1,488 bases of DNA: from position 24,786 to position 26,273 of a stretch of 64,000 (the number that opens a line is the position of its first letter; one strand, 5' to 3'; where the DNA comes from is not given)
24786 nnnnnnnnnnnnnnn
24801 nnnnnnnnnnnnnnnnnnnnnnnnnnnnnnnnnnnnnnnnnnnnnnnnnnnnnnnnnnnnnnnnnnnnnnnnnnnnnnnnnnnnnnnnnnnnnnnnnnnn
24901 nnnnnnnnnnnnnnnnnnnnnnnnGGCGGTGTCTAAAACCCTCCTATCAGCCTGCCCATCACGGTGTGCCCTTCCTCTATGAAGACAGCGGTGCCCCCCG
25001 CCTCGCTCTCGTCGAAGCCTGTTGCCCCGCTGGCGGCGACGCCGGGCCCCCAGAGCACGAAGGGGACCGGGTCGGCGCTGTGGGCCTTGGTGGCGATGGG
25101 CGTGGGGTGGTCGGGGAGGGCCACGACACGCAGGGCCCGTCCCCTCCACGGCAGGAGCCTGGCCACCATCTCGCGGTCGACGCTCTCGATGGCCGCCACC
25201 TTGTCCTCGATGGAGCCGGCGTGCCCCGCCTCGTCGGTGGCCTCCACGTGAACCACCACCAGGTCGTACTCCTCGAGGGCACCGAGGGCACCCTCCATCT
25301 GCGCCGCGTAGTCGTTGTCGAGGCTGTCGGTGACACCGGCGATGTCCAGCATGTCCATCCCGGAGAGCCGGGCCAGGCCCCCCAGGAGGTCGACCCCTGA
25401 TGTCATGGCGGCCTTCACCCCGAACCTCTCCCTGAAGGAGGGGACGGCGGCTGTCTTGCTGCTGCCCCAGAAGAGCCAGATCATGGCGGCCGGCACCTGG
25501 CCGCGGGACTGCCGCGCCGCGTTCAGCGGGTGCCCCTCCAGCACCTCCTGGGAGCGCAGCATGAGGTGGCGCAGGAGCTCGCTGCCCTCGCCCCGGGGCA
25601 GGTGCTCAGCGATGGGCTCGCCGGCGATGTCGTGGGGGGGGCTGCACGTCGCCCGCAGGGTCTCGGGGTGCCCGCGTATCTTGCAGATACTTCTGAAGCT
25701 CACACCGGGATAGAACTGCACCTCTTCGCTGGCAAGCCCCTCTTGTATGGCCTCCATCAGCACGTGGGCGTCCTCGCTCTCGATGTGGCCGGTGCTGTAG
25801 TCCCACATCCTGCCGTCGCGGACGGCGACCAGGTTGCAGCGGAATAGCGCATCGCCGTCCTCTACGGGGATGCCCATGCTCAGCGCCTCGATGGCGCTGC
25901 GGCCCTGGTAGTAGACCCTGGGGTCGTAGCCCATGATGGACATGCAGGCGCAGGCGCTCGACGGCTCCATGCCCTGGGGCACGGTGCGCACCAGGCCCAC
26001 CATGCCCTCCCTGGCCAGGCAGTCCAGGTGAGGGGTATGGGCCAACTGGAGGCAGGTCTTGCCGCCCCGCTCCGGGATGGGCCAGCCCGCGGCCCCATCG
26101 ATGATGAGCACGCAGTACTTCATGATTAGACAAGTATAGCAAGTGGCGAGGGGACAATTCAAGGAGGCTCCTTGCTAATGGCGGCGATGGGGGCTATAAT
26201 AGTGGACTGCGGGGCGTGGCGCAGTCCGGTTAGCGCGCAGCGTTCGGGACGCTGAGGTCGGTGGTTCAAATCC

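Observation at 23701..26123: ApgM-type cofactor-independent phosphoglycerate-mutase homolog translationally coupled to aspartate kinase: candidate non-orthologous homoserine kinase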

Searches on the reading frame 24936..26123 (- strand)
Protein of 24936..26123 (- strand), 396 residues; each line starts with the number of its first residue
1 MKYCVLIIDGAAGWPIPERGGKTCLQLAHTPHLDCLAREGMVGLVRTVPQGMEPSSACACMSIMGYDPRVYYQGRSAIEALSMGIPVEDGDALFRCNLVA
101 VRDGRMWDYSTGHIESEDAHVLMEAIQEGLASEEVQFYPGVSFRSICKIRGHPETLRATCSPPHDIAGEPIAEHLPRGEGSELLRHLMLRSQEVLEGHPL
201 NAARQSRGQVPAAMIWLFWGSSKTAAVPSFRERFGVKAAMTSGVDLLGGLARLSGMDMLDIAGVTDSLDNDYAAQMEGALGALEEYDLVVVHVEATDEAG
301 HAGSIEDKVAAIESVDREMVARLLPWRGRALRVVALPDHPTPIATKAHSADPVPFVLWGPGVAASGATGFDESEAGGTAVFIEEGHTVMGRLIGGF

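Call 5: search_protein_families(library=pfam, proteins=[window:24936-26123:-])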
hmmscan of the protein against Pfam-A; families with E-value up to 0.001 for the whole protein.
seq(396 aa): 2 families
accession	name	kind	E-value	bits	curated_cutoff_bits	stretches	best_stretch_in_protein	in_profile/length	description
PF10143.14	PhosphMutase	-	4.8e-53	180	21.5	1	37-201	1-170/170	2,3-bisphosphoglycerate-independent phosphoglycerate mutase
PF01676.23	Metalloenzyme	-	5.1e-37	128.2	24.3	1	1-367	1-228/252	Metalloenzyme superfamily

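Call 6: search_protein_families(library=ncbifam, proteins=[window:24936-26123:-])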
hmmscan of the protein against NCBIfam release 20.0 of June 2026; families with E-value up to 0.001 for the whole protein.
seq(396 aa): 7 families
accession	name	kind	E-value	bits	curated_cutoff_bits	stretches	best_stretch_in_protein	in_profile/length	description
NF003242.0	PRK04200.1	equivalog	2.8e-149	497.3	426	1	1-393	1-393/395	cofactor-independent phosphoglycerate mutase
TIGR02535.1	hyp_Hser_kinase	hypoth_equivalog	3.1e-148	493.8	446.3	1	1-393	1-396/397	proposed homoserine kinase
TIGR00306.2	apgM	subfamily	5.1e-137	457.1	320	1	2-392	1-402/403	2,3-bisphosphoglycerate-independent phosphoglycerate mutase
NF003104.0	PRK04024.1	equivalog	5.5e-85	285.6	489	1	2-389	4-397/412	2,3-bisphosphoglycerate-independent phosphoglycerate mutase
NF038358.1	phophono_PhpG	equivalog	1.1e-67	228.6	545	2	170-393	194-416/417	CMP-5'-phosphonoformate--3-phosphoglycerate phosphonoformyl transferase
NF003160.0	PRK04135.1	equivalog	4.8e-55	186.8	468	1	2-390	17-389/403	2,3-bisphosphoglycerate-independent phosphoglycerate mutase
TIGR01307.1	pgm_bpd_ind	equivalog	0.00059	18.4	330.65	0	284-321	383-420/504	2,3-bisphosphoglycerate-independent phosphoglycerate mutase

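Call 14: find_homologous_proteins(query=window:24936-26123:-, max_evalue=1e-20)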
Query window:24936-26123:- (396 aa): 6386 proteins with E <= 1e-20 among 8000 candidates; the best 120 are listed.
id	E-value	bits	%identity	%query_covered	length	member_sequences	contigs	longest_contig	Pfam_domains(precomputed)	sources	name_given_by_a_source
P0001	2.1e-263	891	99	100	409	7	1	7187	PF10143.15,PF01676.24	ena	-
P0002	1.4e-185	635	68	99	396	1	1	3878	PF10143.15,PF01676.24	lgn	-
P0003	5.9e-184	630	66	100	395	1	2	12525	PF10143.15,PF01676.24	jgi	-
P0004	4.1e-183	627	66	100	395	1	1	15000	PF10143.15,PF01676.24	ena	-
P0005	4.8e-183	627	66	99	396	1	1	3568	PF10143.15,PF01676.24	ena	-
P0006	6.4e-183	626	65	99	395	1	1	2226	PF10143.15,PF01676.24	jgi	-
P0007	9.4e-183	626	67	99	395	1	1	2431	PF10143.15,PF01676.24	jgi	-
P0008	9.8e-183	626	67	99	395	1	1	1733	PF10143.15,PF01676.24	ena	-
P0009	1.7e-182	625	66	99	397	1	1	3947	PF10143.15,PF01676.24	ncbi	ncbi:2,3-bisphosphoglycerate-independent phosphoglycerate mutase [subsurface metagenome]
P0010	5.6e-182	623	65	100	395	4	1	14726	PF10143.15,PF01676.24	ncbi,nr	ncbi:MAG: cofactor-independent phosphoglycerate mutase [Dehalococcoidia bacterium]|nr:MAG: cofactor-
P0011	1.1e-181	622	66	100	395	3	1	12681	PF10143.15,PF01676.24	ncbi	-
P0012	5.9e-181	620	67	99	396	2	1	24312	PF10143.15,PF01676.24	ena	-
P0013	7.9e-181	619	67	99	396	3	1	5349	PF10143.15,PF01676.24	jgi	-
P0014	1.8e-180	618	66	99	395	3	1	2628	PF10143.15,PF01676.24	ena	-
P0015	2.6e-180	618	65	99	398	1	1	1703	PF10143.15,PF01676.24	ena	-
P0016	4.2e-180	617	66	99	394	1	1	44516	PF10143.15,PF01676.24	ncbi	-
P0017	9.1e-180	616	65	100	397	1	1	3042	PF10143.15,PF01676.24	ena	-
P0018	9.7e-180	616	65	99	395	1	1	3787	PF10143.15,PF01676.24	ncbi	-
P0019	1.6e-179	615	67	98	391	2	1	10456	PF10143.15,PF01676.24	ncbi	-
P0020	2.8e-179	614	67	99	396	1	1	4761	PF10143.15,PF01676.24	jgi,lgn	-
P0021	3.6e-179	614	65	99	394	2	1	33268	PF10143.15,PF01676.24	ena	-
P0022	5.6e-179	613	65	99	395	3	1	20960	PF10143.15,PF01676.24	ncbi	-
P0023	5.6e-179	613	66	99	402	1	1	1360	PF10143.15,PF01676.24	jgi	-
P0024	5.8e-179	613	65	99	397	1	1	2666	PF10143.15,PF01676.24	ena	-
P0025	6.3e-179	613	65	99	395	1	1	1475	PF10143.15,PF01676.24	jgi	-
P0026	1.2e-178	612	65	99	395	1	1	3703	PF10143.15,PF01676.24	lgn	-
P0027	1.2e-178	612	65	99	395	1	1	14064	PF10143.15,PF01676.24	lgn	-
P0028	1.5e-178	612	66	99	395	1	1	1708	PF10143.15,PF01676.24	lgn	-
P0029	1.6e-178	612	65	99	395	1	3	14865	PF10143.15,PF01676.24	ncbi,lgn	-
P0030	3.1e-178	611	65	99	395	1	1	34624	PF10143.15,PF01676.24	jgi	-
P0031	4.3e-178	610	65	100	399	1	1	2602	PF10143.15,PF01676.24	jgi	-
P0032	8.3e-178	609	65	99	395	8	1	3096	PF10143.15,PF01676.24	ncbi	-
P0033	8.5e-178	609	65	99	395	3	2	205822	PF10143.15,PF01676.24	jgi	jgi:2,3-bisphosphoglycerate-independent phosphoglycerate mutase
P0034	9.5e-178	609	65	99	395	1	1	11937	PF10143.15,PF01676.24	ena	-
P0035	1.0e-177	609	65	99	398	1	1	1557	PF10143.15,PF01676.24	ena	-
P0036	1.4e-177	609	65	99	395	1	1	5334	PF10143.15,PF01676.24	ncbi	-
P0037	1.6e-177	609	66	98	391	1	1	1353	PF10143.15,PF01676.24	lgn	-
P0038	1.9e-177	608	65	99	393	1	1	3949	PF10143.15,PF01676.24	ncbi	ncbi:MAG: cofactor-independent phosphoglycerate mutase [Dehalococcoidia bacterium]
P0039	2.0e-177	608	65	99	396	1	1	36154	PF10143.15,PF01676.24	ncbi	ncbi:cofactor-independent phosphoglycerate mutase [Chloroflexota bacterium]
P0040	2.6e-177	608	65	99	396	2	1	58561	PF10143.15,PF01676.24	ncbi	ncbi:cofactor-independent phosphoglycerate mutase [Chloroflexota bacterium]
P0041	3.3e-177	608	64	100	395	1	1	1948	PF10143.15,PF01676.24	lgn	-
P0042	3.4e-177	607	64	100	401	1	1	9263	PF10143.15,PF01676.24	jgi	-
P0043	4.5e-177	607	65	99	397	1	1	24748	PF10143.15,PF01676.24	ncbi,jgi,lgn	-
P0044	4.9e-177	607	64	99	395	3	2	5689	PF10143.15,PF01676.24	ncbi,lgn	-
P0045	5.3e-177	607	65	99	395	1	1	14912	PF10143.15,PF01676.24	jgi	-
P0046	5.3e-177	607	64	99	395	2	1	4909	PF10143.15,PF01676.24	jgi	-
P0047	8.0e-177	606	64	99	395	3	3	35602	PF10143.15,PF01676.24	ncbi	-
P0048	9.8e-177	606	64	99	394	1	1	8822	PF10143.15,PF01676.24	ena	-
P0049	1.1e-176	606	65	99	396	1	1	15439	PF10143.15,PF01676.24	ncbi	-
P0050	1.1e-176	606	65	99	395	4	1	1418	PF10143.15,PF01676.24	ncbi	-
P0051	1.2e-176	606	64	99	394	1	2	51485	PF10143.15,PF01676.24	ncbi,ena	-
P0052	1.4e-176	605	64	99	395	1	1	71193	PF10143.15,PF01676.24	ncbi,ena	-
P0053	1.7e-176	605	64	99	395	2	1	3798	PF10143.15,PF01676.24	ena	-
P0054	1.7e-176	605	64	99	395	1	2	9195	PF10143.15,PF01676.24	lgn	-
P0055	1.9e-176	605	67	99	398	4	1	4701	PF10143.15,PF01676.24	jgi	-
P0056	1.9e-176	605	64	99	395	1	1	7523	PF10143.15,PF01676.24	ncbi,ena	-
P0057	1.9e-176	605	65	99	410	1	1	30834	PF10143.15,PF01676.24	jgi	-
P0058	1.9e-176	605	65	99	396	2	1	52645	PF10143.15,PF01676.24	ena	-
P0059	2.2e-176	605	64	99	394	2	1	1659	PF10143.15,PF01676.24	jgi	-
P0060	2.2e-176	605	64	99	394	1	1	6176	PF10143.15,PF01676.24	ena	-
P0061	2.7e-176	605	64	99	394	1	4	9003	PF10143.15,PF01676.24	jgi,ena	-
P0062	2.9e-176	604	65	99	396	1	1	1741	PF10143.15,PF01676.24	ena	-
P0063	3.2e-176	604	64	100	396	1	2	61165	PF10143.15,PF01676.24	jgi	-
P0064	3.3e-176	604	65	99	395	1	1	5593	PF10143.15,PF01676.24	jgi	-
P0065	3.6e-176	604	65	99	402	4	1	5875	PF10143.15,PF01676.24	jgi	-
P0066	3.6e-176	604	64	99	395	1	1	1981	PF10143.15,PF01676.24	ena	-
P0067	3.8e-176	604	64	100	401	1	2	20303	PF10143.15,PF01676.24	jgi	-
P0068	3.8e-176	604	64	99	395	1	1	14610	PF10143.15,PF01676.24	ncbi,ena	-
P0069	4.0e-176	604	64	99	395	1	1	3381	PF10143.15,PF01676.24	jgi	-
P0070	4.0e-176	604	65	99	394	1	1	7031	PF10143.15,PF01676.24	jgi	jgi:2,3-bisphosphoglycerate-independent phosphoglycerate mutase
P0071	4.1e-176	604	64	99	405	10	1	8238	PF10143.15,PF01676.24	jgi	jgi:2,3-bisphosphoglycerate-independent phosphoglycerate mutase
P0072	4.6e-176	604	64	99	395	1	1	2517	PF10143.15,PF01676.24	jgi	-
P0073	4.7e-176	604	63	99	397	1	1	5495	PF10143.15,PF01676.24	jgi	-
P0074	4.9e-176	604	63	99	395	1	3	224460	PF10143.15,PF01676.24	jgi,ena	-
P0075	5.5e-176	604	64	99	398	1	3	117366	PF10143.15,PF01676.24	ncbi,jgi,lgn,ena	ncbi:MAG TPA: cofactor-independent phosphoglycerate mutase [Dehalococcoidia bacterium]|jgi:2,3-bisph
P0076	5.7e-176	603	64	99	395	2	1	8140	PF10143.15,PF01676.24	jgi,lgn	jgi:2,3-bisphosphoglycerate-independent phosphoglycerate mutase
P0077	6.2e-176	603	64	99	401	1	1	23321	PF10143.15,PF01676.24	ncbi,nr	ncbi:MAG: cofactor-independent phosphoglycerate mutase [Dehalococcoidia bacterium]|nr:cofactor-indep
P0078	6.3e-176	603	64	99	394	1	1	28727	PF10143.15,PF01676.24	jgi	jgi:2,3-bisphosphoglycerate-independent phosphoglycerate mutase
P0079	6.6e-176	603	64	99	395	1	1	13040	PF10143.15,PF01676.24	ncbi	-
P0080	6.9e-176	603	65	99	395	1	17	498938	PF10143.15,PF01676.24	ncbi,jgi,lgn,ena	-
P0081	7.7e-176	603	63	99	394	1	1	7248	PF10143.15,PF01676.24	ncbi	-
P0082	8.8e-176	603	65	99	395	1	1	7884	PF10143.15,PF01676.24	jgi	-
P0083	9.0e-176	603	65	99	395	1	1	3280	PF10143.15,PF01676.24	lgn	-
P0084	1.0e-175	603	64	99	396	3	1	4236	PF10143.15,PF01676.24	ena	-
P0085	1.0e-175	603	64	100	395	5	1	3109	PF10143.15,PF01676.24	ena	-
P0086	1.1e-175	603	65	99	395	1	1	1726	PF10143.15,PF01676.24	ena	-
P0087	1.2e-175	602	65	99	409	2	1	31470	PF10143.15,PF01676.24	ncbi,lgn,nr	ncbi:MAG: cofactor-independent phosphoglycerate mutase [Chloroflexota bacterium]|nr:cofactor-indepen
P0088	1.2e-175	602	64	99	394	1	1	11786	PF10143.15,PF01676.24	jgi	-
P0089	1.3e-175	602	65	99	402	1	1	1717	PF10143.15,PF01676.24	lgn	-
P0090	1.5e-175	602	64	99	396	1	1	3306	PF10143.15,PF01676.24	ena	-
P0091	1.5e-175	602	64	99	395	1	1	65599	PF10143.15,PF01676.24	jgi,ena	jgi:2,3-bisphosphoglycerate-independent phosphoglycerate mutase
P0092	1.6e-175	602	63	99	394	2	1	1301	PF10143.15,PF01676.24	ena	-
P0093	1.6e-175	602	63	99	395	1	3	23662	PF10143.15,PF01676.24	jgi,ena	-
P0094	1.6e-175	602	63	100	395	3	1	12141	PF10143.15,PF01676.24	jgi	jgi:2,3-bisphosphoglycerate-independent phosphoglycerate mutase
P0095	1.8e-175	602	64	99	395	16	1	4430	PF10143.15,PF01676.24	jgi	jgi:2,3-bisphosphoglycerate-independent phosphoglycerate mutase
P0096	2.0e-175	602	66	99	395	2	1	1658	PF10143.15,PF01676.24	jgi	-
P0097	2.1e-175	602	64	99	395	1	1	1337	PF10143.15,PF01676.24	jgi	jgi:2,3-bisphosphoglycerate-independent phosphoglycerate mutase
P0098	2.1e-175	602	64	99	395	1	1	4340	PF10143.15,PF01676.24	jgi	-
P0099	2.9e-175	601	64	99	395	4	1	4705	PF10143.15,PF01676.24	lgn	-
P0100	2.9e-175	601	64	99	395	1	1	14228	PF10143.15,PF01676.24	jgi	jgi:2,3-bisphosphoglycerate-independent phosphoglycerate mutase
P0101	3.1e-175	601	65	99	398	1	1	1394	PF10143.15,PF01676.24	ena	-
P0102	3.3e-175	601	63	99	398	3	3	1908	PF10143.15,PF01676.24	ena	-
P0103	3.4e-175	601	64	99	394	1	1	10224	PF10143.15,PF01676.24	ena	-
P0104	3.4e-175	601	62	99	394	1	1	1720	PF10143.15,PF01676.24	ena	-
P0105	3.7e-175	601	64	100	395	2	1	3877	PF10143.15,PF01676.24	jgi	-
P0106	4.2e-175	601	62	99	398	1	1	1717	PF10143.15,PF01676.24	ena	-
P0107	4.4e-175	601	64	99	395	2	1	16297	PF10143.15,PF01676.24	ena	-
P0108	4.7e-175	600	64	99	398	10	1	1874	PF10143.15,PF01676.24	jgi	-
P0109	4.9e-175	600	64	99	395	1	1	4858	PF10143.15,PF01676.24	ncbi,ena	-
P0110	5.1e-175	600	64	99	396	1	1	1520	PF10143.15,PF01676.24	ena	-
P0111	5.8e-175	600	64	99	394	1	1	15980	PF10143.15,PF01676.24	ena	-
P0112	5.8e-175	600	65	99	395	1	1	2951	PF10143.15,PF01676.24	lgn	-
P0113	5.9e-175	600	64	100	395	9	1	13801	PF10143.15,PF01676.24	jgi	-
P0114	6.5e-175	600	63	99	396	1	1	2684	PF10143.15,PF01676.24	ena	-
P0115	6.9e-175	600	63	99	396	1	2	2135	PF10143.15,PF01676.24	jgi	-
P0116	7.1e-175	600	64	99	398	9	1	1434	PF10143.15,PF01676.24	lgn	-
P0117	7.2e-175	600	63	99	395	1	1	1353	PF10143.15,PF01676.24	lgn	-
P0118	7.2e-175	600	63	99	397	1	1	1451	PF10143.15,PF01676.24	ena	-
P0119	7.3e-175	600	64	99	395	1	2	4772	PF10143.15,PF01676.24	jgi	jgi:2,3-bisphosphoglycerate-independent phosphoglycerate mutase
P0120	7.7e-175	600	64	99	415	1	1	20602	PF10143.15,PF01676.24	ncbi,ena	-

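Call 15: search_solved_structures(query=window:24936-26123:-, show_alignments=2)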
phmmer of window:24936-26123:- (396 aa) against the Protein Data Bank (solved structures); distinct sequences matched with E-value up to 0.001: 3.
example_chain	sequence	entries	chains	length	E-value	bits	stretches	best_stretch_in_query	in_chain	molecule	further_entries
3kd8_A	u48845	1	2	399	1e-54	189.3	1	4-379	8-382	2,3-bisphosphoglycerate-independent phosphoglycerate mutase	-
3idd_A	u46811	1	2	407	1e-54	189.3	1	4-379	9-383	2,3-bisphosphoglycerate-independent phosphoglycerate mutase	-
2zkt_A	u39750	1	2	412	1.4e-54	188.9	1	4-388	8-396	2,3-bisphosphoglycerate-independent phosphoglycerate mutase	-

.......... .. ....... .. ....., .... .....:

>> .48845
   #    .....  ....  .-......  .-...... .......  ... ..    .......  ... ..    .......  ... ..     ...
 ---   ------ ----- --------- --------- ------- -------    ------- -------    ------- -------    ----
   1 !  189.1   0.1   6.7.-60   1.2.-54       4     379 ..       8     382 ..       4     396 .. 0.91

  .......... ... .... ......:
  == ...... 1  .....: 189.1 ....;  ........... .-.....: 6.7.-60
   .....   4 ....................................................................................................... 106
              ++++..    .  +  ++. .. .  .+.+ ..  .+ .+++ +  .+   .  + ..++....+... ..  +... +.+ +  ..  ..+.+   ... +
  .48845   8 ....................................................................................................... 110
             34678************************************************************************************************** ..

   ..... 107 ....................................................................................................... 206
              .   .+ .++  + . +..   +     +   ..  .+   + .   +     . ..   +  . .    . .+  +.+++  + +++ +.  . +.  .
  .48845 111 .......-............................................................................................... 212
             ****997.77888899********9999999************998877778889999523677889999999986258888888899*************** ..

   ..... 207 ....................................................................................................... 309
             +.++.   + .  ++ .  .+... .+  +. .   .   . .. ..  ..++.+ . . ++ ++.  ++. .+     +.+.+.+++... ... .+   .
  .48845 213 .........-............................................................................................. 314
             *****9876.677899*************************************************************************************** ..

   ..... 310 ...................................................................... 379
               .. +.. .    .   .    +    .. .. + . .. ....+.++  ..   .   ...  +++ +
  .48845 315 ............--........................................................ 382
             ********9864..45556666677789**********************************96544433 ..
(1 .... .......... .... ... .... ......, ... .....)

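Call 27: find_encoding_contigs(protein=P0001, flank=10000, max_places=5)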
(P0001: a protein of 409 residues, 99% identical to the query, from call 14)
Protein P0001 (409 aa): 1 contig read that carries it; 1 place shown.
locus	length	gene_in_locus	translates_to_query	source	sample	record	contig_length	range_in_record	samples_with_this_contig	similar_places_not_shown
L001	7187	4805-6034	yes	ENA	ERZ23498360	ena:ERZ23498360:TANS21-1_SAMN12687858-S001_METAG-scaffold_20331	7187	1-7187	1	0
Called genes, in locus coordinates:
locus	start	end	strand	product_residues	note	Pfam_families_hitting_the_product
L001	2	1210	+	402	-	?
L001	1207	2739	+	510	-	PF07969:Amidohydro_3, PF01979:Amidohydro_1 (faint)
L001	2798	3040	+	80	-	PF09723:Zn_ribbon_8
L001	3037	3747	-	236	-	PF07314:Lit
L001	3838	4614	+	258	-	PF01503:PRA-PH (faint), PF03819:MazG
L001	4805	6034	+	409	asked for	PF01676:Metalloenzyme, PF10143:PhosphMutase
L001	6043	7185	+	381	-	?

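Call 28: find_encoding_contigs(protein=P0080, flank=10000, max_places=4)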
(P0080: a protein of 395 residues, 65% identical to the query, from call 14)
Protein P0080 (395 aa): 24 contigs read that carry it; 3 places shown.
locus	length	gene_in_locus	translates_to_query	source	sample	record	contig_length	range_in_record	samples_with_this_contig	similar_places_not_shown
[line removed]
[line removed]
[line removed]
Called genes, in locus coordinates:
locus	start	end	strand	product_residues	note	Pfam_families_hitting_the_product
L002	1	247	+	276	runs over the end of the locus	PF12838:Fer4_7, PF13187:Fer4_9 (weak), PF13237:Fer4_10 (weak), PF14697:Fer4_21, PF00037:Fer4 (weak)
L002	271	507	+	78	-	PF25160:LdpA_Fe-S-bd (faint), PF13237:Fer4_10 (faint), PF12838:Fer4_7, PF13187:Fer4_9, PF13484:Fer4_16 (weak), PF14697:Fer4_21 (weak), PF00037:Fer4, PF12837:Fer4_6 (weak), +1 more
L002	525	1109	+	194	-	-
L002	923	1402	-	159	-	-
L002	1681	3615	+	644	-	PF02518:HATPase_c, PF00204:DNA_gyraseB, PF01751:Toprim, PF00986:DNA_gyraseB_C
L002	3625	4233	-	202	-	PF01467:CTP_transf_like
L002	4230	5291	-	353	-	PF01018:GTP1_OBG, PF01926:MMR_HSR1, PF02421:FeoB_N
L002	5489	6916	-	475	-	PF11638:DnaA_N, PF00308:Bac_DnaA, PF01695:IstB_IS21, PF00004:AAA (weak), PF08299:Bac_DnaA_C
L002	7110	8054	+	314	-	PF00551:Formyl_trans_N, PF02911:Formyl_trans_C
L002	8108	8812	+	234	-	PF04298:Zn_peptidase_2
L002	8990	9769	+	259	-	PF01503:PRA-PH (faint), PF03819:MazG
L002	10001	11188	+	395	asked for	PF01676:Metalloenzyme, PF10143:PhosphMutase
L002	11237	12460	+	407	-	PF00696:AA_kinase, PF01842:ACT, PF22468:ACT_9, PF01842:ACT (weak), PF13840:ACT_7, PF22468:ACT_9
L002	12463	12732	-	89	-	PF01106:NifU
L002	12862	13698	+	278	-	PF13414:TPR_11 (faint), PF00515:TPR_1, PF07719:TPR_2, PF13181:TPR_8 (weak)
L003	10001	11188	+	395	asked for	PF01676:Metalloenzyme, PF10143:PhosphMutase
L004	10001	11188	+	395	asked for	PF01676:Metalloenzyme, PF10143:PhosphMutase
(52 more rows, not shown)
